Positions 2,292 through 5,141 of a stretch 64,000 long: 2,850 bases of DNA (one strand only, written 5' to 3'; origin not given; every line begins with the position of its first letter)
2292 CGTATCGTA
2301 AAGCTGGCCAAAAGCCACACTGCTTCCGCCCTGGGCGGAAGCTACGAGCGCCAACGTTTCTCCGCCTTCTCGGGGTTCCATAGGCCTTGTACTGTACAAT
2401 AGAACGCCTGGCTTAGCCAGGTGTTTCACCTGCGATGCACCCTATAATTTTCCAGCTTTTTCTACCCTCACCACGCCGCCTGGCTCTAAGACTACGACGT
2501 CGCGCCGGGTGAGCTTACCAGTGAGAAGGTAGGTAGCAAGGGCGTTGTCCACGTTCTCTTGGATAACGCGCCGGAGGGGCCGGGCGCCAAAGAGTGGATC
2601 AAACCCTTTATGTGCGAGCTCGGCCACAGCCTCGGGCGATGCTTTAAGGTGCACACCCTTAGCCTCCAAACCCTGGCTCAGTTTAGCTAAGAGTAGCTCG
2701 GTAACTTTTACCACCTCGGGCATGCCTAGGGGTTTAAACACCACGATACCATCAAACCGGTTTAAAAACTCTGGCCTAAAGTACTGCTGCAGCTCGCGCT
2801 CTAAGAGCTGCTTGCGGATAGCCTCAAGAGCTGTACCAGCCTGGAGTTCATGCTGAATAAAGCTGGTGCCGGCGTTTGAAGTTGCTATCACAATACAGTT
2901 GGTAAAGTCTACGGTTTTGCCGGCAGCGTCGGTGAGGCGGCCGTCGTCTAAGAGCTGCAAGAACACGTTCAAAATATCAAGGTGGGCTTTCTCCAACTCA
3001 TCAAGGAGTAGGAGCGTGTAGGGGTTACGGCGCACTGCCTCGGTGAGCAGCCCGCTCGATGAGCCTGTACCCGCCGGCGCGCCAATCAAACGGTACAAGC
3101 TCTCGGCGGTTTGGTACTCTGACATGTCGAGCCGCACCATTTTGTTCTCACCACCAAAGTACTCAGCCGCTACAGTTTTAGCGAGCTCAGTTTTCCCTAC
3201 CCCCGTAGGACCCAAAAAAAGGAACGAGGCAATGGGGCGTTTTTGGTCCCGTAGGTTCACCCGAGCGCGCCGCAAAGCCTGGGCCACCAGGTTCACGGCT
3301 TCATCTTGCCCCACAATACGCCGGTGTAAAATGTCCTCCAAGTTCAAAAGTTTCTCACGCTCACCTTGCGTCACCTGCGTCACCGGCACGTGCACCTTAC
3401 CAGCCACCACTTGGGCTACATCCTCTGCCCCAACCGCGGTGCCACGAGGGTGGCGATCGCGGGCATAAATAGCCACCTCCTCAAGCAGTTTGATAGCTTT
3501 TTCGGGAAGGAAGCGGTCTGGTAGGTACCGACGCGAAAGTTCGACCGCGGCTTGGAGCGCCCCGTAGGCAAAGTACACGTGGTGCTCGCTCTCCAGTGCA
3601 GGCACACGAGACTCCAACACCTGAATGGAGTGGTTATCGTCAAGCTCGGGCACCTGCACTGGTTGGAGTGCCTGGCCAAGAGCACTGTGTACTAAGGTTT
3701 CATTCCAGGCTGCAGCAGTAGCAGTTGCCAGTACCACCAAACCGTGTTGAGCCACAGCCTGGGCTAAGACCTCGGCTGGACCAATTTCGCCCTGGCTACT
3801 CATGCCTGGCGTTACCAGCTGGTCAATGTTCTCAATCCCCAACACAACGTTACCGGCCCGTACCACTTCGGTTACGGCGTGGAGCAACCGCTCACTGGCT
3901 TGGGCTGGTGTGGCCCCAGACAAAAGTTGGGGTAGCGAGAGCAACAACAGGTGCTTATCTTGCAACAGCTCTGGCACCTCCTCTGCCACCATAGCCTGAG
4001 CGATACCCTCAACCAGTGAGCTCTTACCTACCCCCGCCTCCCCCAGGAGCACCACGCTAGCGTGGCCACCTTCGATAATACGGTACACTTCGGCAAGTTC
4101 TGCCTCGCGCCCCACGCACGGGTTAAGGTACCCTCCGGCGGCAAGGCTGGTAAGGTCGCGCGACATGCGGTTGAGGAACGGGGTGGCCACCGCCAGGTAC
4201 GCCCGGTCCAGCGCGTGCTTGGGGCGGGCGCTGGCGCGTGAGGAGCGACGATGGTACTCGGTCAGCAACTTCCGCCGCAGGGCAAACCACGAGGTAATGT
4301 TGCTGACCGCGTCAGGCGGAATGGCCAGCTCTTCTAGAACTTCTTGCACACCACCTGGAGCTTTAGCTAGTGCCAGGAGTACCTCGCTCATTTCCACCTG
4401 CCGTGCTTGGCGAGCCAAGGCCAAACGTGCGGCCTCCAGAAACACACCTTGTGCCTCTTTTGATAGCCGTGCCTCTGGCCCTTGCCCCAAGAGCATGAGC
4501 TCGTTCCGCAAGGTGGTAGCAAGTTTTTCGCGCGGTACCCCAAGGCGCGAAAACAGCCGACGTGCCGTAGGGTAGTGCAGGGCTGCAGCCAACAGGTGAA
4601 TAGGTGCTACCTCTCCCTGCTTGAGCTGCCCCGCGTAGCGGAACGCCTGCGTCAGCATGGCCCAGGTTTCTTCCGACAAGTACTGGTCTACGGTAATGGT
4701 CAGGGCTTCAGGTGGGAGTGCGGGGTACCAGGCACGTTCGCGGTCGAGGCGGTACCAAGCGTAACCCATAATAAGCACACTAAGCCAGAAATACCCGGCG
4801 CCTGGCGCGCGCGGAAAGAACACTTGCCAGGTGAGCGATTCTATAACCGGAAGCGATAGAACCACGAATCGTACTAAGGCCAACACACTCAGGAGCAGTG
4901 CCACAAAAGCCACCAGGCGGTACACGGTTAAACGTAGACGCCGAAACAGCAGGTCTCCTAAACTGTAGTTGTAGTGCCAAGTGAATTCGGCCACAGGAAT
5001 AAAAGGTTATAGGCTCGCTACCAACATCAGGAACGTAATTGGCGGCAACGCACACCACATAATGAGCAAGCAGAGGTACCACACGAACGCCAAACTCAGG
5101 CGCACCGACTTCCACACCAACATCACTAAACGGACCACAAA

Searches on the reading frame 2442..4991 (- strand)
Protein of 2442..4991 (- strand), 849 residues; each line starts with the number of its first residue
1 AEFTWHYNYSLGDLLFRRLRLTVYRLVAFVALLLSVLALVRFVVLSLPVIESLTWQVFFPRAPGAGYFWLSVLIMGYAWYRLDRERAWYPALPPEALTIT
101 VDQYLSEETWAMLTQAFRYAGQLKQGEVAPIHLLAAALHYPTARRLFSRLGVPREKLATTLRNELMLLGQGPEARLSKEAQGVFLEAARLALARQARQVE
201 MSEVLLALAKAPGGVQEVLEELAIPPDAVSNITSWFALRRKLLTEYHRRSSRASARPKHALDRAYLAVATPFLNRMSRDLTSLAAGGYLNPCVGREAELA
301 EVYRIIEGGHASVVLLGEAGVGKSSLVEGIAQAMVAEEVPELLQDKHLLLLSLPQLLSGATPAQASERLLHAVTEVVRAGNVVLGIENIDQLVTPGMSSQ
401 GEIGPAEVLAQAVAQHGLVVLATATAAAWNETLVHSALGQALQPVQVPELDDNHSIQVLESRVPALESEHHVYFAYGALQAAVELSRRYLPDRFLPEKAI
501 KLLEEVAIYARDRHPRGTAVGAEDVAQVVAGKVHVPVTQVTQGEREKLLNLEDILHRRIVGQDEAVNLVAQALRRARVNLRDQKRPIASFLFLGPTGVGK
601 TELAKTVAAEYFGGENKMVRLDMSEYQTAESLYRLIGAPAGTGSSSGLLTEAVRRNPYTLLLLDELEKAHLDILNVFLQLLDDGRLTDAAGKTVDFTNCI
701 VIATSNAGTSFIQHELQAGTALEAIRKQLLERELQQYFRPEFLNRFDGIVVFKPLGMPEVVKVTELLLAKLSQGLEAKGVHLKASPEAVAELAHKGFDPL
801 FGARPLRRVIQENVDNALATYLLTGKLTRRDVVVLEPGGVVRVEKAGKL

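Call 75: search_protein_families(library=ncbifam, proteins=[window:2442-4991:-], max_evalue=1e-10)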
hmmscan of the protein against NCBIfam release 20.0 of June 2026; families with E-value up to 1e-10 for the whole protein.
window:2442-4991:- (849 aa): 8 families
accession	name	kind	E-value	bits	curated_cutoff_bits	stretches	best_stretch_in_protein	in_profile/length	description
TIGR03346.1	chaperone_ClpB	equivalog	1.6e-164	549.5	1232.1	2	519-836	527-844/853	ATP-dependent chaperone ClpB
TIGR02639.1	ClpA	equivalog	2.3e-139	465.8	993.15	1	107-831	3-728/734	ATP-dependent Clp protease ATP-binding subunit ClpA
NF008118.0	PRK10865.1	equivalog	1.2e-132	443.6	1417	2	520-836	531-847/857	ATP-dependent chaperone ClpB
NF033606.1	heat_AAA_ClpK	exception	1.8e-132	443.1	1900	2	509-833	565-894/949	heat shock survival AAA family ATPase ClpK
NF033607.0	disagg_AAA_ClpG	exception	1.1e-128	430.6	1900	2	519-832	554-871/932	AAA family protein disaggregase ClpG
TIGR03345.1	VI_ClpV1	equivalog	1.4e-121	407.4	884.95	2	519-827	528-840/852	type VI secretion system ATPase TssH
NF008263.0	PRK11034.1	equivalog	3.4e-105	352.6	1350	1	273-830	169-728/758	ATP-dependent Clp protease ATP-binding subunit ClpA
NF003745.1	PRK05342.1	equivalog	6.7e-11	41.7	359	0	718-816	275-378/418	ATP-dependent Clp protease ATP-binding subunit ClpX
